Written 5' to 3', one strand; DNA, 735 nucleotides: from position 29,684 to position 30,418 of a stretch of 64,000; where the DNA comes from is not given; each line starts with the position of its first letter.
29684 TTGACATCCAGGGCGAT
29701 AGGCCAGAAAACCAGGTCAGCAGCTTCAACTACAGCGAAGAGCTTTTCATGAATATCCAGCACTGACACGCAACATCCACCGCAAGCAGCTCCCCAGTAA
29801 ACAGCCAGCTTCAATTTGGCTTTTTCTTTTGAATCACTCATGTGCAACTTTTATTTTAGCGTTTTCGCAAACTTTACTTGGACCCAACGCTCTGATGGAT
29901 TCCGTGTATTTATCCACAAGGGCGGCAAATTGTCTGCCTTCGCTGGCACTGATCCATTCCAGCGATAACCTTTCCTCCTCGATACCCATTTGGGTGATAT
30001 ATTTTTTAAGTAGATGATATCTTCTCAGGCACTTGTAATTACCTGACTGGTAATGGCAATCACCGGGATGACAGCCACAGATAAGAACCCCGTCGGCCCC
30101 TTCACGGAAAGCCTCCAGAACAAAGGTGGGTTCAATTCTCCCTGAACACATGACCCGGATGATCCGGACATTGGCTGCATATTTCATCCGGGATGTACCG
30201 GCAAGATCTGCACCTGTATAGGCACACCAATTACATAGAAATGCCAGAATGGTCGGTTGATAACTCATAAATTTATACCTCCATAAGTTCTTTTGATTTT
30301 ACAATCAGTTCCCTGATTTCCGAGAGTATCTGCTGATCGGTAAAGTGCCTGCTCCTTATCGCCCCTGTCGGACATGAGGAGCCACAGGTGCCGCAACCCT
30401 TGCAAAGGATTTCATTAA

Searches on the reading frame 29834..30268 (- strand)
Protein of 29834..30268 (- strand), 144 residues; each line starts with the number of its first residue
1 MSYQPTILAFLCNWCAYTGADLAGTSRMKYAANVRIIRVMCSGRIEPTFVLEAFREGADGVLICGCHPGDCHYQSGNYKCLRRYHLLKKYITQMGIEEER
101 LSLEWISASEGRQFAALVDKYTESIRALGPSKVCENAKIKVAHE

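Call 4: search_protein_families(library=pfam, proteins=[window:29834-30268:-], max_evalue=0.01)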
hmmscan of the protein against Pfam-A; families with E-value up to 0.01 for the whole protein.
window:29834-30268:- (144 aa): 1 family
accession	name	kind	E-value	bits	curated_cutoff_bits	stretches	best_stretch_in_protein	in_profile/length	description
PF02662.21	FlpD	-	2.8e-55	186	22.3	1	7-129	1-123/123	Methyl-viologen-reducing hydrogenase, delta subunit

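Call 8: search_protein_families(library=ncbifam, proteins=[window:29834-30268:-], max_evalue=0.001)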
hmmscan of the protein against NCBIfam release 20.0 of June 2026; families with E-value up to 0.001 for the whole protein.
window:29834-30268:- (144 aa): 4 families
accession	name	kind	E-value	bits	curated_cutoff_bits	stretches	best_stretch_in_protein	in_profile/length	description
NF040770.1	hetero_SS_HdrA2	exception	2.3e-55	188.1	1100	1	4-131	647-774/777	CoB-CoM heterodisulfide reductase HdrA2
NF045873.1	F420_non_VhuD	exception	7.3e-39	132.9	215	1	5-132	2-129/132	F420-non-reducing hydrogenase iron-sulfur subunit VhuD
NF041891.1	hdrA_Methbact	equivalog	1e-14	53.8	1300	1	6-126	645-759/762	ferredoxin:CoB-CoM heterodisulfide reductase subunit HdrA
NF041778.1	hetero_SS_HdrA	equivalog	7.2e-06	24.1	1400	1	6-68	655-717/771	ferredoxin:CoB-CoM heterodisulfide reductase subunit HdrA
